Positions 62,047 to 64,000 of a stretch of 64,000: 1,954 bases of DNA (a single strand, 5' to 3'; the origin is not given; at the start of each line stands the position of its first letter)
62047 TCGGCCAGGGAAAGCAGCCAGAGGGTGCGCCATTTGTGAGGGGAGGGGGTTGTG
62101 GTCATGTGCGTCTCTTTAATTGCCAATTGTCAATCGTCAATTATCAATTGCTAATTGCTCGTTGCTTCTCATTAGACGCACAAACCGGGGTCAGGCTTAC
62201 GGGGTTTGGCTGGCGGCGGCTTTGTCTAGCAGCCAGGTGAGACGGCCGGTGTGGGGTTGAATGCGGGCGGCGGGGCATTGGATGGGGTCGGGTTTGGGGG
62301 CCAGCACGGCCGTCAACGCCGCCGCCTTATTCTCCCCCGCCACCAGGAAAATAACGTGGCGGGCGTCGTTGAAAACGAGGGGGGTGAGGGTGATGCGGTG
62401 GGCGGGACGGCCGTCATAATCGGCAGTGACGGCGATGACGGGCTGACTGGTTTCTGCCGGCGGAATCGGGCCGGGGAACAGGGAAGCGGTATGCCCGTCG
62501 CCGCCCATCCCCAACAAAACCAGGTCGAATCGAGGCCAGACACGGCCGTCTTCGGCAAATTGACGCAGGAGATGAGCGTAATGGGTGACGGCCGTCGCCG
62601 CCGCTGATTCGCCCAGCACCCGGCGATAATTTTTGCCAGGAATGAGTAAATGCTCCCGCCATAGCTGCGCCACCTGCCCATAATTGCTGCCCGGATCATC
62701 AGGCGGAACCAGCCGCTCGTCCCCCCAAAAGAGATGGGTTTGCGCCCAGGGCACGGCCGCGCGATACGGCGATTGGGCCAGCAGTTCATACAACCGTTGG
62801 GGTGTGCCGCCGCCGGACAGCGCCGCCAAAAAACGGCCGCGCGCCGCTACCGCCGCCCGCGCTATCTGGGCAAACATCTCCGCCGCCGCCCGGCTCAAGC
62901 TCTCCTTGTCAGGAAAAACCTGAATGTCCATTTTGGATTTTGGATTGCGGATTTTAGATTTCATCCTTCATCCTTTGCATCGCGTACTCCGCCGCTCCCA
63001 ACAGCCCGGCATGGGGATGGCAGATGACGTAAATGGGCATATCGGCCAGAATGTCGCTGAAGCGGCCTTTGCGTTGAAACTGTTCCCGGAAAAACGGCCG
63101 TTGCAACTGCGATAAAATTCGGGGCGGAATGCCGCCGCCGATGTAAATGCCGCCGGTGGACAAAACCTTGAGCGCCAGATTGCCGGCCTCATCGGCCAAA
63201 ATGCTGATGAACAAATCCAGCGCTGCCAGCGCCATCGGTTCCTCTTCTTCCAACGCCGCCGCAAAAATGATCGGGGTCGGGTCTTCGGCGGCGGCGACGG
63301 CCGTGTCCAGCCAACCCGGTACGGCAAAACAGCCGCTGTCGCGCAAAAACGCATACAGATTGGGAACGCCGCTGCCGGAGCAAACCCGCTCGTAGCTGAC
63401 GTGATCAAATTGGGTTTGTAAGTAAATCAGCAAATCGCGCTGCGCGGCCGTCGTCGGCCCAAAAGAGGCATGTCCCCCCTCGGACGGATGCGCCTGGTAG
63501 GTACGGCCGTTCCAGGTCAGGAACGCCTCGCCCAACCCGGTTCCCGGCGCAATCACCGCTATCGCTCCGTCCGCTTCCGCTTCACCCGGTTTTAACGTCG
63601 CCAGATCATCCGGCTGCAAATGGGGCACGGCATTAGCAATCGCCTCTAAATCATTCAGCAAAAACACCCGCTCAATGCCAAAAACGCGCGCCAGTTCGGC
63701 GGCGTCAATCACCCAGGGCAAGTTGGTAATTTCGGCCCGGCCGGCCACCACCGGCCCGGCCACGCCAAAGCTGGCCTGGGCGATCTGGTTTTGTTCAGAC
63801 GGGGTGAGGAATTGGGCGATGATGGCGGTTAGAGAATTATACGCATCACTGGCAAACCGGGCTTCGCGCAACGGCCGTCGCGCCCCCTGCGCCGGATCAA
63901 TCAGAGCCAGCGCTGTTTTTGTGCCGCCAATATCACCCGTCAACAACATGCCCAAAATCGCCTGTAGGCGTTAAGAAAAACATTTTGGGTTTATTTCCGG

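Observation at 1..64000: Hyper-abundant 8-mer palindrome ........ (HIP-like) throughout genes in all three frames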

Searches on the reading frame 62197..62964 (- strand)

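Call 34: search_protein_families(library=pfam, proteins=[window:62197-62964:-], max_evalue=0.0001)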
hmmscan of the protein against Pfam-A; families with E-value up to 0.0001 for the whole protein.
window:62197-62964:- (255 aa): 1 family
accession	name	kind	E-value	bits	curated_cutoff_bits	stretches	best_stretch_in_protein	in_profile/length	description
PF01182.26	Glucosamine_iso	-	2.2e-66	224.3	27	1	18-244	1-225/225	Glucosamine-6-phosphate isomerases/6-phosphogluconolactonase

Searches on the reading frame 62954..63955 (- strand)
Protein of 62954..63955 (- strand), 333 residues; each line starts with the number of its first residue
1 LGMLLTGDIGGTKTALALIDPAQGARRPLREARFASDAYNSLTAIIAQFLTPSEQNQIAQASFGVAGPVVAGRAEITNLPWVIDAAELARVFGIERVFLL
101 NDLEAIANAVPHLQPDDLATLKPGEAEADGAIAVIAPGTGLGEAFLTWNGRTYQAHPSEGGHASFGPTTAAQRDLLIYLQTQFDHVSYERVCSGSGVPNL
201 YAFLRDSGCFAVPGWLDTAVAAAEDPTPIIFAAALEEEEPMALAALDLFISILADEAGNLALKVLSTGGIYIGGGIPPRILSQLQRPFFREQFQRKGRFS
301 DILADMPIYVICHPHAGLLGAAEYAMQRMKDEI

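Call 34: search_protein_families(library=pfam, proteins=[window:62954-63955:-], max_evalue=0.0001)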
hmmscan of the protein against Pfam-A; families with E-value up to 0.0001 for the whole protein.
window:62954-63955:- (333 aa): 1 family
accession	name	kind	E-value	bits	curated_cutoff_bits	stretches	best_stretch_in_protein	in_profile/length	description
PF02685.22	Glucokinase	-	1.1e-102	343.8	22.1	1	5-327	1-313/314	Glucokinase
